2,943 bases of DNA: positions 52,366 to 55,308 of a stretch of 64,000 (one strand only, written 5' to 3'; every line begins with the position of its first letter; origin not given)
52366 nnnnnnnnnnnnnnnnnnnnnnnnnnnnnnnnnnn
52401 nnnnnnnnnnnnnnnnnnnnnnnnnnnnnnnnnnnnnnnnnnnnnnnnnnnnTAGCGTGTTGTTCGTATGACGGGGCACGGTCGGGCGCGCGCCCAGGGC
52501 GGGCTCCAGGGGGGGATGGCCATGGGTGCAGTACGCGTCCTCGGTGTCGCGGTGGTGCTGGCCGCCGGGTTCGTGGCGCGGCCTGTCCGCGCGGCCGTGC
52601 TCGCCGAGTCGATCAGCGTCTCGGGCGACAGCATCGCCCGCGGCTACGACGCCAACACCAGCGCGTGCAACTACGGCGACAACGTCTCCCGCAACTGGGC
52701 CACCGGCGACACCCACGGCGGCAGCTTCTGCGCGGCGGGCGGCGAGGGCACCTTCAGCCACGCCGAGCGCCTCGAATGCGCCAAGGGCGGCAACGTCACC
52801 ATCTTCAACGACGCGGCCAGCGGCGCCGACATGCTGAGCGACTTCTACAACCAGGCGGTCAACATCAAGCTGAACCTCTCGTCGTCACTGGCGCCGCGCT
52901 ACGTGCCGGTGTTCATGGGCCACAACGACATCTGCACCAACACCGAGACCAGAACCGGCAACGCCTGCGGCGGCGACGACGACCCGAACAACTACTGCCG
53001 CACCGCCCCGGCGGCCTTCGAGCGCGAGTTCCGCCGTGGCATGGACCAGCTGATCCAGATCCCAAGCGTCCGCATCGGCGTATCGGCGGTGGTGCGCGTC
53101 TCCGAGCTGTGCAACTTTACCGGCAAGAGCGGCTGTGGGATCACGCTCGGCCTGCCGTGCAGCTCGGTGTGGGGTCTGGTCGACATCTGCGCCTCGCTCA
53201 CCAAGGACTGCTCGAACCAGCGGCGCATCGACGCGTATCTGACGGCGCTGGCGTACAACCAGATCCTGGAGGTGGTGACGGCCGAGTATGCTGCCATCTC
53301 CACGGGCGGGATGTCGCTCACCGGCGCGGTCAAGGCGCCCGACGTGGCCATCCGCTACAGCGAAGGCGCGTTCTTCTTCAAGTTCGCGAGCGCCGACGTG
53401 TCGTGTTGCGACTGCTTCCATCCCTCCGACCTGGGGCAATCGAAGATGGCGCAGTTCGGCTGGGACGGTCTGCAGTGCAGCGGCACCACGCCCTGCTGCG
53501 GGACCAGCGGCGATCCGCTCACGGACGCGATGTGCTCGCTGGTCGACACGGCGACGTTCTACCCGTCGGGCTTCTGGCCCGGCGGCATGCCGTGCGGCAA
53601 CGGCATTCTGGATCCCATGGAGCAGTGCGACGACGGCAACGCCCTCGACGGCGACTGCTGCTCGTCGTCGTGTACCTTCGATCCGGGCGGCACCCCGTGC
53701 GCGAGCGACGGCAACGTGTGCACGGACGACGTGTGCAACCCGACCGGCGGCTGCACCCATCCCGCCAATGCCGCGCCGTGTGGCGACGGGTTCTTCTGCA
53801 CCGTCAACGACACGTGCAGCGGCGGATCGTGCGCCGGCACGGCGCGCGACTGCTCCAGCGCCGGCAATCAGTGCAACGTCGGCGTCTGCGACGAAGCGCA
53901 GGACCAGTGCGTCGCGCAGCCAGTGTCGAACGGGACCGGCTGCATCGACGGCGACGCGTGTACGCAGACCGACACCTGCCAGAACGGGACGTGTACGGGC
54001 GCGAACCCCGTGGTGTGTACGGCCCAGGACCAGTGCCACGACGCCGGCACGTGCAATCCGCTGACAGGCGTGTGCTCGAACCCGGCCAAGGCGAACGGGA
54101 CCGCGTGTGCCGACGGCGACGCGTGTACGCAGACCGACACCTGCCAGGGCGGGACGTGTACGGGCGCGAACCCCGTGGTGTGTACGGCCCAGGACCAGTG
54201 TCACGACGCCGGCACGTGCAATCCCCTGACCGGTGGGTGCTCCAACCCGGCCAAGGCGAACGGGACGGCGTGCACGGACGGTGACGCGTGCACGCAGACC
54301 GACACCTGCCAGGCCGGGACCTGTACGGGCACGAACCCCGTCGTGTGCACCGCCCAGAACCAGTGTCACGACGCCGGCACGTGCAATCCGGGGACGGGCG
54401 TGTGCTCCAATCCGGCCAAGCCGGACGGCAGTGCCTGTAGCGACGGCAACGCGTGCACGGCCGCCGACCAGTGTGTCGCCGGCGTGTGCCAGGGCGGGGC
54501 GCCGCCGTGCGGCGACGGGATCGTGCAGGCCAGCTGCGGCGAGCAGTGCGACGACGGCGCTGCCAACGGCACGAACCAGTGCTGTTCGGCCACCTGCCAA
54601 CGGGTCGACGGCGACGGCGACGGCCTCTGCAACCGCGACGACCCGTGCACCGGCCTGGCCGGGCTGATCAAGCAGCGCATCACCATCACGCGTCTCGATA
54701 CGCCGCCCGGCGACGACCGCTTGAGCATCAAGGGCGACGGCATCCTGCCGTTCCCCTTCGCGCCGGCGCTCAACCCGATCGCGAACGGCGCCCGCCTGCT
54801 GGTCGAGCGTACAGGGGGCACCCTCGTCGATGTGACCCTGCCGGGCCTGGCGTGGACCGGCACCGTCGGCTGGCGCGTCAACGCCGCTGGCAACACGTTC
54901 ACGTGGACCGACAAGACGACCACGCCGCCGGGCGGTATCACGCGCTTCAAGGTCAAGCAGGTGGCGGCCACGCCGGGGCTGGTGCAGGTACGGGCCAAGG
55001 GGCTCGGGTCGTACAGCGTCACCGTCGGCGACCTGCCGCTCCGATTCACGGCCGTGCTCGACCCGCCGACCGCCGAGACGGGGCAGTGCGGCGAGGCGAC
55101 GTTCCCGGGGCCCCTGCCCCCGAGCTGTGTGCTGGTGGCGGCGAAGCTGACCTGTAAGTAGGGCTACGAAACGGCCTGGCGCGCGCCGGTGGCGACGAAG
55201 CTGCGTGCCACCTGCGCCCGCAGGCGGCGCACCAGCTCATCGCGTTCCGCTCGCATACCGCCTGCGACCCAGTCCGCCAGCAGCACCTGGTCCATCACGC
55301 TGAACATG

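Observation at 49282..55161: Two tandem giant secreted proteins sharing Myxococcales Cys-rich repeats; the second carries three near-identical 165-bp tandem repeats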

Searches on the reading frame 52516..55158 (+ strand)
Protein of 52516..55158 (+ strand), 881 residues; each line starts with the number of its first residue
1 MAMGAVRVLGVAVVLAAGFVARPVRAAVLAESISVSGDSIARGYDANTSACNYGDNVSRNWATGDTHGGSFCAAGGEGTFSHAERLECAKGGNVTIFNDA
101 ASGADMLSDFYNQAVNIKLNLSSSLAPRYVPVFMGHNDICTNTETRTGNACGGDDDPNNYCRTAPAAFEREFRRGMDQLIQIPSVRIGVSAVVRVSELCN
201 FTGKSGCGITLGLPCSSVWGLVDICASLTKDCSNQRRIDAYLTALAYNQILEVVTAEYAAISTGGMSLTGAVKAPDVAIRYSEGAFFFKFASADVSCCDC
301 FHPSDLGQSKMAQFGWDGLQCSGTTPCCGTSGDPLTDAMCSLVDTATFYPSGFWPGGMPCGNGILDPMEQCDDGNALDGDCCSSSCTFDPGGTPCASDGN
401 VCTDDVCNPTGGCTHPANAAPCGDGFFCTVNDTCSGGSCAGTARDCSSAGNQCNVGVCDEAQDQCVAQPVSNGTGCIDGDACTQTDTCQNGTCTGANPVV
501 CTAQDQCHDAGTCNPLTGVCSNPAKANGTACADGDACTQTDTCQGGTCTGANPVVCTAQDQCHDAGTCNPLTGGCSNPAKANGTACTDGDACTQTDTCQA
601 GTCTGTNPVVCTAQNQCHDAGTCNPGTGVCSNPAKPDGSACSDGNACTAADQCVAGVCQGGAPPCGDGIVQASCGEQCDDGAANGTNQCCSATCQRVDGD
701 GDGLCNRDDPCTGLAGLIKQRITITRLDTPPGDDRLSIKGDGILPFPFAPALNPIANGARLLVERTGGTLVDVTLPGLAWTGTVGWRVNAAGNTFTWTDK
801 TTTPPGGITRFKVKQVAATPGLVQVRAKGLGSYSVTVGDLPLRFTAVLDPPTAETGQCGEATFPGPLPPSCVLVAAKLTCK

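Call 4: search_protein_families(library=pfam, proteins=[window:52516-55158:+], max_evalue=0.01)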
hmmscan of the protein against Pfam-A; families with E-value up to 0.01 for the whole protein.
window:52516-55158:+ (881 aa): 3 families
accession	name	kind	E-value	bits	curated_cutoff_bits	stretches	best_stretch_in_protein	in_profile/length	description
PF00657.28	Lipase_GDSL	-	1.9e-07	31.8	23.6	1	37-313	5-206/208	GDSL-like Lipase/Acylhydrolase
PF13948.11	DUF4215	-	0.00045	20.9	27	1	360-386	21-46/47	Domain of unknown function (DUF4215)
PF00526.23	Dicty_CTDC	-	0.0028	17.9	27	1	397-415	3-21/24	Dictyostelium (slime mold) repeat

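Call 5: search_protein_families(library=ncbifam, proteins=[window:52516-55158:+], max_evalue=0.01)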
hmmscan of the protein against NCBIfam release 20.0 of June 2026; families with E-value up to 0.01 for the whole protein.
window:52516-55158:+ (881 aa): 1 family
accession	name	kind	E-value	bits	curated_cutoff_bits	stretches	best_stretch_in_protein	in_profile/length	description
TIGR02232.1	myxo_disulf_rpt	repeat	1.2e-08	34.6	20.8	1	360-391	4-35/38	cysteine-rich acidic repeat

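Call 10: find_homologous_proteins(query=window:52516-55158:+)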
Query window:52516-55158:+ (881 aa): 975 proteins with E <= 0.001 among 8000 candidates; the best 120 are listed.
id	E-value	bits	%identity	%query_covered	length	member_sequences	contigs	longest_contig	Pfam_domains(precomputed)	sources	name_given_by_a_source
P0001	0.0e+0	2027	100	100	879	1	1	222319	PF00657.29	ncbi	-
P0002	0.0e+0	1947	76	73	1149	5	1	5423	PF00657.29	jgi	jgi:cysteine-rich repeat protein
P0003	0.0e+0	1793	76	75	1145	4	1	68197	PF00657.29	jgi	jgi:cysteine-rich repeat protein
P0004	0.0e+0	1702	73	75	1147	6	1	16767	PF00657.29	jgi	jgi:hypothetical protein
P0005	0.0e+0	1682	72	74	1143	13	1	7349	PF00657.29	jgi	-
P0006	0.0e+0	1661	72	74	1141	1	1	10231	PF00657.29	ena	-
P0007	0.0e+0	1653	75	72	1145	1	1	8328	PF00657.29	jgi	jgi:hypothetical protein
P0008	0.0e+0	1558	73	72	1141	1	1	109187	PF00657.29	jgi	jgi:cysteine-rich repeat protein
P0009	0.0e+0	1532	62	75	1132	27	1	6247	PF00657.29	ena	-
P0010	0.0e+0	1498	74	72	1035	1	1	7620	PF00657.29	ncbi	-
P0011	0.0e+0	1420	62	72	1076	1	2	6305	PF00657.29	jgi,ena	-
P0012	0.0e+0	1333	63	99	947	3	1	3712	PF00657.29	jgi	jgi:cysteine-rich repeat protein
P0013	0.0e+0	1324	69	96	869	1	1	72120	PF00657.29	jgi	jgi:cysteine-rich repeat protein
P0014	0.0e+0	1309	68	97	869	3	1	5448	PF00657.29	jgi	jgi:cysteine-rich repeat protein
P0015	0.0e+0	1302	66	73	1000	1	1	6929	PF00657.29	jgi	jgi:cysteine-rich repeat protein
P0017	0.0e+0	1229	57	35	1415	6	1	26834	PF00526.24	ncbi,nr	ncbi:MAG: hypothetical protein E6J71_00230 [Deltaproteobacteria bacterium]|nr:MAG: hypothetical prot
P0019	0.0e+0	1184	59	96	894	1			PF00657.29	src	-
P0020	0.0e+0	1137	56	98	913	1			PF00657.29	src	-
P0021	0.0e+0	1113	55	35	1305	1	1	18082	PF00526.24,PF25020.2,PF13620.13,PF23416.2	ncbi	-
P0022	0.0e+0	1108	49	30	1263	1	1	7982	PF23416.2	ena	-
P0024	0.0e+0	1085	57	99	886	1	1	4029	PF00657.29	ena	-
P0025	0.0e+0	1044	75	69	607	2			PF00657.29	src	-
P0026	0.0e+0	1043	50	35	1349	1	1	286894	PF00526.24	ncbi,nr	ncbi:MAG: hypothetical protein HY898_21295 [Deltaproteobacteria bacterium]|nr:hypothetical protein [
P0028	1.6e-291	988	54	36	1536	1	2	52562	PF23416.2,PF00082.28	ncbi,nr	ncbi:MAG TPA: S8 family serine peptidase [Polyangiaceae bacterium]|nr:S8 family serine peptidase [Po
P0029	1.9e-288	978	46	52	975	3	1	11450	PF00526.24,PF24517.3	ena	-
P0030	7.3e-286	969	64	60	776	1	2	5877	PF00657.29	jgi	jgi:cysteine-rich repeat protein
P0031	2.2e-283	961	63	75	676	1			PF00657.29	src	-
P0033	1.0e-276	939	61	33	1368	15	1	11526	PF00526.24,PF23416.2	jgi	-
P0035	3.1e-271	921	61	62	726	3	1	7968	PF00657.29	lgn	-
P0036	1.2e-263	896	65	58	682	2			PF00657.29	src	-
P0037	3.0e-262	891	63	29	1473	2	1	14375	PF00526.24,PF23416.2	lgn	-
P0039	4.0e-258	877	56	31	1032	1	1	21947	PF00526.24,PF23416.2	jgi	jgi:cysteine-rich repeat protein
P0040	4.6e-258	877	58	62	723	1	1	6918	PF00657.29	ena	-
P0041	3.2e-254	864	56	35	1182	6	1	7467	PF00526.24,PF13948.12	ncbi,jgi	-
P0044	6.6e-250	850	61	29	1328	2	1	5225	PF00526.24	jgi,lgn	-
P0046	1.4e-249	849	55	28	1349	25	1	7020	PF25174.2,PF15702.12,PF01731.27,PF21783.3,PF02239.23,PF01436.28,PF23416.2,PF08450.19,PF22494.4,PF10282.16,PF00400.39,PF23414.2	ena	-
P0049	3.4e-241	821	57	61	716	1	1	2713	PF00657.29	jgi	-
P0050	4.5e-236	804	62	30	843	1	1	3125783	PF23416.2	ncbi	-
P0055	3.7e-228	778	43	54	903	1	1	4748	PF00526.24,PF24517.3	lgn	-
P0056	7.6e-227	774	59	64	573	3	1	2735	PF00657.29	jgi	jgi:lysophospholipase L1-like esterase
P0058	1.9e-223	763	56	29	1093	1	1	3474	PF24517.3,PF23416.2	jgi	jgi:hypothetical protein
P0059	2.8e-218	745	62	60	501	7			PF00526.24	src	-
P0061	4.3e-216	738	57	72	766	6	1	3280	PF00526.24,PF00657.29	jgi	-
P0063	1.5e-205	703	53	74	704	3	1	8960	PF13948.12,PF00657.29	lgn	-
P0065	3.5e-204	699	58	29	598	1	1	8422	PF23416.2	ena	-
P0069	9.6e-199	681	52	64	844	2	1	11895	PF00657.29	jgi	-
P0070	3.8e-198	679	61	29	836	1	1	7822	PF23416.2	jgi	jgi:hypothetical protein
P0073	4.4e-194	665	67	30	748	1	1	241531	PF00526.24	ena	-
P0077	6.6e-188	645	51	62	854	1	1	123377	PF00657.29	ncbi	-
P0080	2.0e-185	637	49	68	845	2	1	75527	PF00657.29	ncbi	-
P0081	1.2e-183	631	51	75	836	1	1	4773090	PF00657.29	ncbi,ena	-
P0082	1.5e-183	631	41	41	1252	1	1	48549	PF00526.24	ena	-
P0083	2.1e-183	630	59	32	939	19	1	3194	PF07494.18,PF24684.2,PF23416.2,PF08450.19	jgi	-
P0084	3.1e-181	623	49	69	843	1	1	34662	PF00657.29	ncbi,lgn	-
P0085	3.2e-179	616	61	29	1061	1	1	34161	PF00526.24,PF00415.25,PF13540.13,PF25384.2,PF25390.2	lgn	-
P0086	8.2e-178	612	65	47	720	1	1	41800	PF00657.29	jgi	jgi:cysteine-rich repeat protein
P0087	3.5e-176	606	50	70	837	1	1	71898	PF00657.29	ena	-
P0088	6.1e-176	605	49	69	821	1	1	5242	PF00657.29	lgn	-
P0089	3.4e-173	596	54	33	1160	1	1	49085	PF00526.24,PF23416.2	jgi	jgi:hypothetical protein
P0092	2.7e-171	590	63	48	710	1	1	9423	PF00657.29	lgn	-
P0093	2.1e-168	580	58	44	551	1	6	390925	PF00657.29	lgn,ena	-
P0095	8.5e-167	575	46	73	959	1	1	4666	PF00200.29,PF00657.29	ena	-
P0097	4.0e-165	570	41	99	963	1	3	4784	PF00200.29,PF00657.29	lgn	-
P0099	2.8e-164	567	61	40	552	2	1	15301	PF00657.29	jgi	jgi:lysophospholipase L1-like esterase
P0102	2.0e-162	561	59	35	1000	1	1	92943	PF00526.24,PF23416.2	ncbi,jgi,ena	-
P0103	2.2e-160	554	63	30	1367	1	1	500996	PF00526.24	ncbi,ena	-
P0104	2.2e-160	554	63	40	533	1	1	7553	PF13472.13,PF00657.29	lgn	-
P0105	2.8e-160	553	62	39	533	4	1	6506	PF13472.13,PF00657.29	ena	-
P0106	3.8e-160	553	40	98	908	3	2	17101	PF00200.29,PF13472.13,PF00657.29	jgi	-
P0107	5.1e-160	553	64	38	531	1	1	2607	PF13472.13,PF00657.29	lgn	-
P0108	1.7e-159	551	54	34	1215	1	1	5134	PF00526.24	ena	-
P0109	2.0e-159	551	54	31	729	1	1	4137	PF23416.2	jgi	jgi:MYXO-CTERM domain-containing protein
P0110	2.6e-159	550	41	95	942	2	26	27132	PF00200.29,PF13472.13,PF00657.29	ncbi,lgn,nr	ncbi:hypothetical protein KGQ64_00305 [bacterium]|nr:hypothetical protein [bacterium]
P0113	4.9e-158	546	40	97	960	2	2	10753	PF00200.29,PF00657.29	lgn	-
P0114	5.3e-156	539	62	40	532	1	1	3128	PF13472.13,PF00657.29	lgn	-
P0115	7.2e-155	536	39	95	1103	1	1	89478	PF00200.29,PF13472.13,PF00657.29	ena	-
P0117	9.5e-154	532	59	30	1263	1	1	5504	PF00526.24,PF24907.1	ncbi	ncbi:MAG: hypothetical protein ACREQL_07715, partial [Candidatus Binatia bacterium]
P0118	1.1e-153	532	41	95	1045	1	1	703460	PF00200.29,PF00657.29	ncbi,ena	-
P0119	1.3e-153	531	37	98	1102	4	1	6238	PF00200.29,PF00657.29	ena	-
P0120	1.0e-152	528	44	72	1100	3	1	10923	PF00200.29,PF13472.13,PF00657.29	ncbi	-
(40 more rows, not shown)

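Call 11: find_encoding_contigs(protein=window:52516-55158:+, flank=10000, max_places=6)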
Protein window:52516-55158:+ (881 aa): no gene with exactly this product is on record in the collection.

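Call 12: find_encoding_contigs(protein=P0001, flank=10000, max_places=4)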
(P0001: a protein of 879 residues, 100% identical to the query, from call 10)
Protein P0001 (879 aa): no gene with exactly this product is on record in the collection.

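Call 15: find_encoding_contigs(protein=P0003, flank=10000, max_places=2)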
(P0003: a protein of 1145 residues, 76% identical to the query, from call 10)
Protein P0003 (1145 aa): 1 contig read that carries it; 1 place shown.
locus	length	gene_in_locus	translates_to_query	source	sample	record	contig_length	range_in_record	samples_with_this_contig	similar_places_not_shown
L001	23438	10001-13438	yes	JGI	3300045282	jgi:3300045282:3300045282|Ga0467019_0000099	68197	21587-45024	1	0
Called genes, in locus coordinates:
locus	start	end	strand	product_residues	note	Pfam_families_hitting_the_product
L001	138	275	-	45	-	-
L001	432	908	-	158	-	PF10604:Polyketide_cyc2, PF28469:DUF8410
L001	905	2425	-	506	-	-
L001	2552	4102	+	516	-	PF00501:AMP-binding, PF13193:AMP-binding_C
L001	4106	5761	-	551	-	PF00089:Trypsin, PF04151:PPC (weak)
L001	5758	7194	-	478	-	PF01425:Amidase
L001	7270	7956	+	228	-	PF00440:TetR_N, PF14514:TetR_C_9, PF17932:TetR_C_24 (weak), PF17938:TetR_C_29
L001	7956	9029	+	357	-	PF11583:AurF (weak)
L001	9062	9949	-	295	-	PF01694:Rhomboid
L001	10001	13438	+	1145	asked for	PF00657:Lipase_GDSL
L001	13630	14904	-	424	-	PF00135:COesterase, PF20434:BD-FAE, PF07859:Abhydrolase_3, PF00326:Peptidase_S9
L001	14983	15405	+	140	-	PF10012:DUF2255 (faint)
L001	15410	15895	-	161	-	PF00578:AhpC-TSA, PF08534:Redoxin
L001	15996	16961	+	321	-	PF00005:ABC_tran, PF13304:AAA_21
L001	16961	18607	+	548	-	PF12679:ABC2_membrane_2, PF12698:ABC2_membrane_3, PF01061:ABC2_membrane, PF12730:ABC2_membrane_4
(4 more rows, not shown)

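Call 16: find_encoding_contigs(protein=P0013, flank=10000, max_places=2)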
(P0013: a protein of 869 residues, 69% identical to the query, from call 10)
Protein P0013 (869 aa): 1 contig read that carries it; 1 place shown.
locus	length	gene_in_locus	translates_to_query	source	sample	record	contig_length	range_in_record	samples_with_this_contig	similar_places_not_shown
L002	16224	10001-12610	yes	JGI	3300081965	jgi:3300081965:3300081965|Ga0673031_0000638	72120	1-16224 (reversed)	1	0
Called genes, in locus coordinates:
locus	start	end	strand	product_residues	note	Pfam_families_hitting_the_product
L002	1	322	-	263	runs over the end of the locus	PF13489:Methyltransf_23, PF13847:Methyltransf_31, PF08241:Methyltransf_11, PF08242:Methyltransf_12, PF13649:Methyltransf_25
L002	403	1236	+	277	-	PF13489:Methyltransf_23, PF13847:Methyltransf_31 (weak), PF08241:Methyltransf_11, PF08242:Methyltransf_12, PF13649:Methyltransf_25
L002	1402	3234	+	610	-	-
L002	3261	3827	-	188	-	PF21946:LppM (weak)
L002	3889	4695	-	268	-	PF13489:Methyltransf_23, PF13847:Methyltransf_31, PF08241:Methyltransf_11, PF08242:Methyltransf_12, PF13649:Methyltransf_25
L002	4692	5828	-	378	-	PF04055:Radical_SAM, PF13186:SPASM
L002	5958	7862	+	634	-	PF02310:B12-binding (weak), PF04055:Radical_SAM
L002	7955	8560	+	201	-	-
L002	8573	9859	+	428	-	PF13472:Lipase_GDSL_2 (faint), PF16822:ALGX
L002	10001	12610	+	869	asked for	PF00657:Lipase_GDSL (weak)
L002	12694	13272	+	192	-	-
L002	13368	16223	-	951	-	?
